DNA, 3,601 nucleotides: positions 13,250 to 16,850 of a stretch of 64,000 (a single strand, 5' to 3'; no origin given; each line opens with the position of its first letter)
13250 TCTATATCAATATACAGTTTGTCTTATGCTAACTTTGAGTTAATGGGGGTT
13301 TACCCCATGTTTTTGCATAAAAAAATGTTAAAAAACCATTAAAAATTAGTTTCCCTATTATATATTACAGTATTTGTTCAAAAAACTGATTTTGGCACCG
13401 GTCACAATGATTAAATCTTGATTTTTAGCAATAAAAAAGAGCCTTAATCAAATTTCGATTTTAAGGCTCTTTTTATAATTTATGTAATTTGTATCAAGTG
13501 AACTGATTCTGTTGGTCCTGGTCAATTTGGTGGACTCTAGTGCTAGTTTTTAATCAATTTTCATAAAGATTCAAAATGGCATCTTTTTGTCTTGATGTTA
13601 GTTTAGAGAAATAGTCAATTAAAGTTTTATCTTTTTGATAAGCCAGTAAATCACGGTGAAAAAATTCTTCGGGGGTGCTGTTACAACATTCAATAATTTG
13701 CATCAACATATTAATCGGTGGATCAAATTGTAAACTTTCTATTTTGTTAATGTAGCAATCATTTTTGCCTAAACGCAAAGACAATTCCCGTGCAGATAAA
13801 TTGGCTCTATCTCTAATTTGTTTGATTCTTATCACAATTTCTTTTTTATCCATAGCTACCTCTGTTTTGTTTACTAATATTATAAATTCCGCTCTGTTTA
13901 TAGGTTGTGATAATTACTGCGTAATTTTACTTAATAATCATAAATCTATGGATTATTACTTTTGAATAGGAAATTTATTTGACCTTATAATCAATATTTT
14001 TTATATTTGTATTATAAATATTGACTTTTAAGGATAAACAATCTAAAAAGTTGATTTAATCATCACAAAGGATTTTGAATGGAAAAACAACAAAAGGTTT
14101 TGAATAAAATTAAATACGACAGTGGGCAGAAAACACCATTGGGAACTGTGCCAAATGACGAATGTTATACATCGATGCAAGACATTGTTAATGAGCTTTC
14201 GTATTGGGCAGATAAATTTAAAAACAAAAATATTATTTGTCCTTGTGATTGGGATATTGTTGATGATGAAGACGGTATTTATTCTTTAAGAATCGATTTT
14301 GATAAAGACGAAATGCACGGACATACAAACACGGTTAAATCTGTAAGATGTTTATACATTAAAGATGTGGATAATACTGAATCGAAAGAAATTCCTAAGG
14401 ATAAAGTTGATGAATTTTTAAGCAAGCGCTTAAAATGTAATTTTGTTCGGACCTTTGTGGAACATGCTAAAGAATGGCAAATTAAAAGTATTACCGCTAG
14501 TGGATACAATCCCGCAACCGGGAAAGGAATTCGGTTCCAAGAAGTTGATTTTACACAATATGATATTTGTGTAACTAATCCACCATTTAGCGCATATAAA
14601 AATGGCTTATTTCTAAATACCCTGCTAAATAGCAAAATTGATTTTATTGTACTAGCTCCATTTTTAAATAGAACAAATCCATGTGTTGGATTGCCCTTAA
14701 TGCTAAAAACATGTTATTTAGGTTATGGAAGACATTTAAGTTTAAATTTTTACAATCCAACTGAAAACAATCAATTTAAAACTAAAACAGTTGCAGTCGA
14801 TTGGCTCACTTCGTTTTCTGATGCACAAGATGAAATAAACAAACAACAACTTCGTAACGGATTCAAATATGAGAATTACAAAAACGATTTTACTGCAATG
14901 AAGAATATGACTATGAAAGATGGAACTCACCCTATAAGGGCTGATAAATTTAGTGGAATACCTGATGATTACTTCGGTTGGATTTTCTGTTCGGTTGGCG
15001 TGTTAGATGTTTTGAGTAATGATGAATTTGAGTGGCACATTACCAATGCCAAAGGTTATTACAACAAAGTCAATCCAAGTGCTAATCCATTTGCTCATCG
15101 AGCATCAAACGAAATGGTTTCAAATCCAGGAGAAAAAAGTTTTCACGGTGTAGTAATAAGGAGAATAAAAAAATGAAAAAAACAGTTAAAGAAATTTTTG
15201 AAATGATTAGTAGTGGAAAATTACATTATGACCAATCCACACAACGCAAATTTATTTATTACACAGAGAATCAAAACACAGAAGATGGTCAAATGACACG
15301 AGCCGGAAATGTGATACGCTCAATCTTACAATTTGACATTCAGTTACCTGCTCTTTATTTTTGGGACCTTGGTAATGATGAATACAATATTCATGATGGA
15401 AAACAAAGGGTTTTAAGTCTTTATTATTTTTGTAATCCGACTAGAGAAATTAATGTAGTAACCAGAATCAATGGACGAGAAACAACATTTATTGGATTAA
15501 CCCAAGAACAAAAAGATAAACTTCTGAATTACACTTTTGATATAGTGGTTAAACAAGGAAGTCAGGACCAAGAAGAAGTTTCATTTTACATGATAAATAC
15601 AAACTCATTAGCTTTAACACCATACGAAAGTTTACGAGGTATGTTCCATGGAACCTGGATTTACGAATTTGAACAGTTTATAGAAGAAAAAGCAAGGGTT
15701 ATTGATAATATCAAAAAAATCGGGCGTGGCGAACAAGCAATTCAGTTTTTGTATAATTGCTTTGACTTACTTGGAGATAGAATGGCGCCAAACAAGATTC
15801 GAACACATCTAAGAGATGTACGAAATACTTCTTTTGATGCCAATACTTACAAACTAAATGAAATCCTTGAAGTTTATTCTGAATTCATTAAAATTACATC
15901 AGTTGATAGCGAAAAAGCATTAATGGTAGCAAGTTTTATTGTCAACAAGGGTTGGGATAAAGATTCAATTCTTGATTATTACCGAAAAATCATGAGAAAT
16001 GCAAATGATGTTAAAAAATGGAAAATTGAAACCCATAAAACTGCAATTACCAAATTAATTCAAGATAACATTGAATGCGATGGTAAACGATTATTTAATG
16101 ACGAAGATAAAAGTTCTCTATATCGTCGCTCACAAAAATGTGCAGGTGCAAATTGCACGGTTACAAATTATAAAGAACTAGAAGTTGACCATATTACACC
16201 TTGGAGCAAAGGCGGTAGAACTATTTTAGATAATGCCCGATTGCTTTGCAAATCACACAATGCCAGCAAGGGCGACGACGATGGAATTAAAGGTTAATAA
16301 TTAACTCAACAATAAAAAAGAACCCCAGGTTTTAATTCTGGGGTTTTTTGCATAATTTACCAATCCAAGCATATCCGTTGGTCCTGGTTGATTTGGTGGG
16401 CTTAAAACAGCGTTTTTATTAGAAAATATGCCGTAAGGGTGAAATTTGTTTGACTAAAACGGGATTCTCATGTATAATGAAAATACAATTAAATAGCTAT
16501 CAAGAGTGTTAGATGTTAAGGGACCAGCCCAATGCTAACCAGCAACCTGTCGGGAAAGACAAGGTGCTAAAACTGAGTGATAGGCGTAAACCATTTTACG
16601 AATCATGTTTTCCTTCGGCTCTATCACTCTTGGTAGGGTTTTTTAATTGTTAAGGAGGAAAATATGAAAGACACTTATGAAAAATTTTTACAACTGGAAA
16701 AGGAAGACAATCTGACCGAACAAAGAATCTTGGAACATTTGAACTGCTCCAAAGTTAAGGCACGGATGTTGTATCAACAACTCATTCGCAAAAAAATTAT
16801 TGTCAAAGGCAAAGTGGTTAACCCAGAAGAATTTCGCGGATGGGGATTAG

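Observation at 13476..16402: XRE - adenine MTase - DUF262/HNH cassette bracketed by direct repeats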

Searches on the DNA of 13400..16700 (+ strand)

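Call 13: search_dna_similar(query=window:13400-16700:+, collection=phages, mode=distant)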
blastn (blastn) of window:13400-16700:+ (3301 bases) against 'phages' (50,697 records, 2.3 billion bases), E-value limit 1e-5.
No match.

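Call 14: search_dna_similar(query=window:13400-16700:+, collection=plasmids, mode=distant)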
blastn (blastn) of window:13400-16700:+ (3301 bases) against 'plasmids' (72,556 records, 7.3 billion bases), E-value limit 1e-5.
Records with a match: 1; places in all: 1; records where one place covers at least 80% of the query: 0.
Best place of each record, by identity: 80-90% 1.
By first word of the organism name: Clostridium 1.
By predicted mobility (MOB-suite, as given by PLSDB): non-mobilizable 1.
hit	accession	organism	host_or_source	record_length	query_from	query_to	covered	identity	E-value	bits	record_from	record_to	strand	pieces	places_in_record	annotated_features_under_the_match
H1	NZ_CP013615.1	Clostridium perfringens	canine,Pure culture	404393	2782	2843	2%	82.3%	3e-6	64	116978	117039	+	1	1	DUF262 domain-containing protein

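Call 83: search_rna_families(sources=[L036, L044, L034, L030, L012, L031], threshold=gathering)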
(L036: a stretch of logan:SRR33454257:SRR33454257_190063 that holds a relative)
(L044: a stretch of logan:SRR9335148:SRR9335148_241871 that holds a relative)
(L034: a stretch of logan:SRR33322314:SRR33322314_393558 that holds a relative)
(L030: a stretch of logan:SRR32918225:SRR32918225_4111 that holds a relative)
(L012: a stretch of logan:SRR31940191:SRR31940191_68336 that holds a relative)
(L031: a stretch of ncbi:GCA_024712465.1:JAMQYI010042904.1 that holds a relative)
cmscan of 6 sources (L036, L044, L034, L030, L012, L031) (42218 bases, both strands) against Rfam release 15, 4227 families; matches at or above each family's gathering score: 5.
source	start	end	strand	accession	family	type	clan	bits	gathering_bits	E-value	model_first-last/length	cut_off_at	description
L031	802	926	+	RF01725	SAM-I-IV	Cis-reg; riboswitch;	CL00012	47.9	41.1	6.6e-05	1-99/99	no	SAM-I/IV (S-adenosyl methionine) riboswitch aptamer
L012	1650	1774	-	RF01725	SAM-I-IV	Cis-reg; riboswitch;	CL00012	47.6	41.1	7.7e-05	1-99/99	no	SAM-I/IV (S-adenosyl methionine) riboswitch aptamer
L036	4732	4825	+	RF00162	SAM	Cis-reg; riboswitch;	CL00012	47.2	44.4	7.3e-08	1-108/108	no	SAM riboswitch aptamer (S box leader)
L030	4946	5063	+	RF01725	SAM-I-IV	Cis-reg; riboswitch;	CL00012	44.3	41.1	0.00042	1-99/99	no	SAM-I/IV (S-adenosyl methionine) riboswitch aptamer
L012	9424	9480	-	RF00005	tRNA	Gene; tRNA;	CL00001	36.9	29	0.00026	16-71/71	5'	tRNA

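Call 95: get_annotated_region(hit=H1, flank=5000)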
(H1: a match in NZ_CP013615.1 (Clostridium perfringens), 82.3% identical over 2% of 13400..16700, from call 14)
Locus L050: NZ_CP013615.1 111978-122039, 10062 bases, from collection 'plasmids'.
description: Clostridium perfringens strain JP838 plasmid pJFP838A, complete sequence
organism: Clostridium perfringens (NCBI taxid 1502)
taxonomy: Bacteria; Bacillota; Clostridia; Eubacteriales; Clostridiaceae; Clostridium; Clostridium perfringens
host: -; source: canine,Pure culture; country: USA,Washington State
typing (MOB-suite, as given by PLSDB): non-mobilizable
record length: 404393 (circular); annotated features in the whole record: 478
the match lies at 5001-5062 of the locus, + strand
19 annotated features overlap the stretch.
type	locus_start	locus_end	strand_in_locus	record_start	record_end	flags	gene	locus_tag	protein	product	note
CDS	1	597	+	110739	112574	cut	-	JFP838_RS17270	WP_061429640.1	SH3 domain-containing protein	-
CDS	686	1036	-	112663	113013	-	-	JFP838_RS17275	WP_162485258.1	DUF5684 domain-containing protein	-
CDS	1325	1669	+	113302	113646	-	-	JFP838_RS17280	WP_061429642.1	hypothetical protein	-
CDS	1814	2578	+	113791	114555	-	-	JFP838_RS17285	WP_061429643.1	hypothetical protein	-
CDS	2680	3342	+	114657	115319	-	-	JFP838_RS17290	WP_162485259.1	hypothetical protein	-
CDS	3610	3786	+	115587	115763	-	-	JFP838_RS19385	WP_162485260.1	hypothetical protein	-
CDS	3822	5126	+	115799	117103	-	-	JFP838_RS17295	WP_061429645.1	DUF262 domain-containing protein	-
CDS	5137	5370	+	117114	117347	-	secG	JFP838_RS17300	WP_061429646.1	preprotein translocase subunit SecG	GO:0043952 - protein transport by the Sec complex [Evidence IEA]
CDS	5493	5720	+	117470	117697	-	-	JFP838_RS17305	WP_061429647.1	hypothetical protein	-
CDS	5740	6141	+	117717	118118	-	-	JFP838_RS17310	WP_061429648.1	hypothetical protein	-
CDS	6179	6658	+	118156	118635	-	-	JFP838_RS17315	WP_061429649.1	type II toxin-antitoxin system antitoxin SocA domain-containing protein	-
CDS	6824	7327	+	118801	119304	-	-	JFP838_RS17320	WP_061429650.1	hypothetical protein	-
CDS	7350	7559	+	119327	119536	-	-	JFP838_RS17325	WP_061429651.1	hypothetical protein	-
CDS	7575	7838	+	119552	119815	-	-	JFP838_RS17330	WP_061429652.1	hypothetical protein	-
CDS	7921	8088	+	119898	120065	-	-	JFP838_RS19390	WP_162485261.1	hypothetical protein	-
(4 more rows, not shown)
